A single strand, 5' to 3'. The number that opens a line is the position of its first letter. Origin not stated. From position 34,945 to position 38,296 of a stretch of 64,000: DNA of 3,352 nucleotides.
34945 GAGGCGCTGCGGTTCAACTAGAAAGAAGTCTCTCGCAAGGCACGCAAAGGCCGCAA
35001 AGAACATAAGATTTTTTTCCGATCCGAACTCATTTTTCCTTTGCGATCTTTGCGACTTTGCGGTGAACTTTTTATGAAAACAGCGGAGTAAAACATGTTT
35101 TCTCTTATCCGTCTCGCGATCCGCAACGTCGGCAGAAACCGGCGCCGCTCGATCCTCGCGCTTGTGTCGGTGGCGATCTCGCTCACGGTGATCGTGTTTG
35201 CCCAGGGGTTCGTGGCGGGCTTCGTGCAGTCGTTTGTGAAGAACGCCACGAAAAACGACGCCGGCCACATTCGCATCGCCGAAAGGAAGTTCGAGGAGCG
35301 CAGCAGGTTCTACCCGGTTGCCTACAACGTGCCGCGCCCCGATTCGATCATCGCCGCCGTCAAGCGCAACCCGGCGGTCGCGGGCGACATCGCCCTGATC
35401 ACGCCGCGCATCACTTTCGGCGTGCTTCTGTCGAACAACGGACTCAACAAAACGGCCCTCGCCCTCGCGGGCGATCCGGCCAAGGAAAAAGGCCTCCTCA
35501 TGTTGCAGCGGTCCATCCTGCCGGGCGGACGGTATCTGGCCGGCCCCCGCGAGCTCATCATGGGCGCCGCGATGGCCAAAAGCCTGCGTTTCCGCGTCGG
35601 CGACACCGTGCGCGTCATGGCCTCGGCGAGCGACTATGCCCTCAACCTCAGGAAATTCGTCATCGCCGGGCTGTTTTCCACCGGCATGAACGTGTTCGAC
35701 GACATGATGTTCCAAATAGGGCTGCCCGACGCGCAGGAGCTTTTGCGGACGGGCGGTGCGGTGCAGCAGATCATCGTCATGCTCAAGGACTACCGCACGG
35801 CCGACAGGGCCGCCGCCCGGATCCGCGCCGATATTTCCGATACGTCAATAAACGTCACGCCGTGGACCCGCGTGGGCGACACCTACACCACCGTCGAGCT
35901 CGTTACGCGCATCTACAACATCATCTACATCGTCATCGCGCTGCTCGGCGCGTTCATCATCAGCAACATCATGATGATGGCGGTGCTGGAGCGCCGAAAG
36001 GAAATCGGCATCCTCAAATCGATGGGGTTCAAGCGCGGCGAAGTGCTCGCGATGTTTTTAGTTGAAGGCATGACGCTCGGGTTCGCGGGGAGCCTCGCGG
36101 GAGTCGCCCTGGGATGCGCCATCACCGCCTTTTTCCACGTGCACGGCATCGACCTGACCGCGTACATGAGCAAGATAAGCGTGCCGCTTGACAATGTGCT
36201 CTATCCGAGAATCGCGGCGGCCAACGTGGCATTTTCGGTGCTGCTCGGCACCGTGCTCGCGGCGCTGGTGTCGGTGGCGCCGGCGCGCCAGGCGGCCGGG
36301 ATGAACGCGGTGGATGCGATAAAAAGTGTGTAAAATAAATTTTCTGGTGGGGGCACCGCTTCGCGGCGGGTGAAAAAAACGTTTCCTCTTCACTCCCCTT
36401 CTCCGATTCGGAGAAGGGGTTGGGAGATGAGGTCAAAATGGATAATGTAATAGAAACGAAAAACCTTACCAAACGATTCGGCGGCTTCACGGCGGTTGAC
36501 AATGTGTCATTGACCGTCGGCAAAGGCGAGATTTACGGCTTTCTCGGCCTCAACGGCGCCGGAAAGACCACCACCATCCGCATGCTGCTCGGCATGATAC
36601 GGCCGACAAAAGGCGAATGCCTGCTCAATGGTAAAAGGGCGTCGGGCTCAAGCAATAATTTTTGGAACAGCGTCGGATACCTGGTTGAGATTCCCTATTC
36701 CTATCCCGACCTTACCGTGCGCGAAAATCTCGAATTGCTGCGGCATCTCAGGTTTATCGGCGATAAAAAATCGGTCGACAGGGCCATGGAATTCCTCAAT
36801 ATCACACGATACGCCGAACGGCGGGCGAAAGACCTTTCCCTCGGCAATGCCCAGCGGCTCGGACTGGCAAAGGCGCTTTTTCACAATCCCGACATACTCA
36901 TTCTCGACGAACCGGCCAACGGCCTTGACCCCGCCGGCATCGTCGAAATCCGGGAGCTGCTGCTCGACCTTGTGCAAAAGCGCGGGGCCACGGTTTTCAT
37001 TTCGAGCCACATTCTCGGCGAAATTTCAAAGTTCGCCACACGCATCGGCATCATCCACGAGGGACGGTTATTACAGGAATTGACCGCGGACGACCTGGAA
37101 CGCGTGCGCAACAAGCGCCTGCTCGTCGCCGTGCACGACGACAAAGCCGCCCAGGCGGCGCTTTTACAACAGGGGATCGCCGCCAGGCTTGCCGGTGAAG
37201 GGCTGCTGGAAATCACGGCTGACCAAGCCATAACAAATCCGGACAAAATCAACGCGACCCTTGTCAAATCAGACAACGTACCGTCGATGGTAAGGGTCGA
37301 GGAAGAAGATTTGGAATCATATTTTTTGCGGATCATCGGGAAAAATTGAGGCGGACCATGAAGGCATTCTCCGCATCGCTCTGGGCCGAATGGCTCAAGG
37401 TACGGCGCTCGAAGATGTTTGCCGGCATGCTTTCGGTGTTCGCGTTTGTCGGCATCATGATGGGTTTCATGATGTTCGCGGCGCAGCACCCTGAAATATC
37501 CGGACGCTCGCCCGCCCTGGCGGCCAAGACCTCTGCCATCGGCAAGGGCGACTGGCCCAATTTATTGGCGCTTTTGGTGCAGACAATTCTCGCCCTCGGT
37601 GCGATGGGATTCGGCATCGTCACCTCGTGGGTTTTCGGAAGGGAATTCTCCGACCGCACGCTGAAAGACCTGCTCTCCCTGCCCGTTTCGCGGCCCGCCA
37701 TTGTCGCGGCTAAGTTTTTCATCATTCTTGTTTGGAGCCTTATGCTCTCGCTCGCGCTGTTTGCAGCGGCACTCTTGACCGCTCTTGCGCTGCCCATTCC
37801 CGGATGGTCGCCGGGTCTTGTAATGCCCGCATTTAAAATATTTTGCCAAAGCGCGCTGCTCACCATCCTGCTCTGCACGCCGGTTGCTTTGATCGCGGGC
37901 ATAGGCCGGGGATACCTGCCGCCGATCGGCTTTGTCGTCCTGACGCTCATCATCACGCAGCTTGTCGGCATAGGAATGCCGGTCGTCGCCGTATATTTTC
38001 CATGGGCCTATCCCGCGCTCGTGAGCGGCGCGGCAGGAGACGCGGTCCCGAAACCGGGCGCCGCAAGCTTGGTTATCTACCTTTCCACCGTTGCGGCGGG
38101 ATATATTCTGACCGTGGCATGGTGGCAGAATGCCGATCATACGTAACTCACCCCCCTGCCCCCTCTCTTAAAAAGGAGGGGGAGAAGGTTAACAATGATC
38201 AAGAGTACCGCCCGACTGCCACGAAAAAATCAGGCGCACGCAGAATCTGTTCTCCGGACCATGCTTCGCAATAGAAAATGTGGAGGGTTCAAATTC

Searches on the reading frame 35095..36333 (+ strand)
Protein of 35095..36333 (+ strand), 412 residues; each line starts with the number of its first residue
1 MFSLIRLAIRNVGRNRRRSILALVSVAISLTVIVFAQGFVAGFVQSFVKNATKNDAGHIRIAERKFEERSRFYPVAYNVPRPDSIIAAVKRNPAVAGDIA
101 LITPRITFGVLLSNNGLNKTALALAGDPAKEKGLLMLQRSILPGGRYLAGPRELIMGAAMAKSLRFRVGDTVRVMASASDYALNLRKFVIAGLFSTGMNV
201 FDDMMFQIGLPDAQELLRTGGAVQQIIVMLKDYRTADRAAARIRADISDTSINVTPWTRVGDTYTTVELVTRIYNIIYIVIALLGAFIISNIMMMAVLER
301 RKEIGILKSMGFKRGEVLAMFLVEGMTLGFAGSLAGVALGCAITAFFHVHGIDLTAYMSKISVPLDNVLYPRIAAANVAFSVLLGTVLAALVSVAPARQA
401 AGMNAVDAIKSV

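Call 4: search_protein_families(library=pfam, proteins=[window:35095-36333:+], max_evalue=0.01)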
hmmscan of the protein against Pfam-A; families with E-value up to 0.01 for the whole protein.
window:35095-36333:+ (412 aa): 2 families
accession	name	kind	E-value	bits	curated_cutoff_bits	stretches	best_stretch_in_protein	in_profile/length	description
PF02687.27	FtsX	-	3.1e-21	76.1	25.5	1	275-404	1-119/120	FtsX-like permease C-terminal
PF12704.14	MacB_PCD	-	2.9e-13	51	27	1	19-245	1-206/207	MacB-like periplasmic core domain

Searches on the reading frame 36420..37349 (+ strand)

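Call 4: search_protein_families(library=pfam, proteins=[window:36420-37349:+], max_evalue=0.01)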
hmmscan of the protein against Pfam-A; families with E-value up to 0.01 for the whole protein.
window:36420-37349:+ (309 aa): 2 families
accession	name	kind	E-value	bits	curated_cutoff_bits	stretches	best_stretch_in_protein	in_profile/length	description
PF00005.33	ABC_tran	-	1.6e-30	106.9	25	1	27-167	2-137/137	ABC transporter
PF13304.12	AAA_21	-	7.6e-13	49.6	27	1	102-200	207-301/304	AAA domain, putative AbiEii toxin, Type IV TA system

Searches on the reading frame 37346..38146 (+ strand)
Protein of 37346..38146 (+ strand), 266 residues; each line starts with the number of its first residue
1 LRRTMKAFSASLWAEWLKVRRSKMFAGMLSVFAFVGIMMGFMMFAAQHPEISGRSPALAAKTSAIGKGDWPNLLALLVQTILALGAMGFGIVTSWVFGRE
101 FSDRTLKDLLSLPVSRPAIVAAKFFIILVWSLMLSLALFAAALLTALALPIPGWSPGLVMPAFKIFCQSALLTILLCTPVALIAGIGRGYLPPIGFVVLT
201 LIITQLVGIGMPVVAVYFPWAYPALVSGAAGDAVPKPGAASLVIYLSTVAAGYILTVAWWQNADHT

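Call 4: search_protein_families(library=pfam, proteins=[window:37346-38146:+], max_evalue=0.01)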
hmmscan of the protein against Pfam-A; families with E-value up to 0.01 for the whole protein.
window:37346-38146:+ (266 aa): 2 families
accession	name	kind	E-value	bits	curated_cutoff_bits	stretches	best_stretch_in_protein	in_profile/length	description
PF12730.13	ABC2_membrane_4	-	8.9e-25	88.1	27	1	12-201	2-176/179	ABC-2 family transporter protein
PF12679.13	ABC2_membrane_2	-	1.4e-07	31.5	27.2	1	11-180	3-141/283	ABC-2 family transporter protein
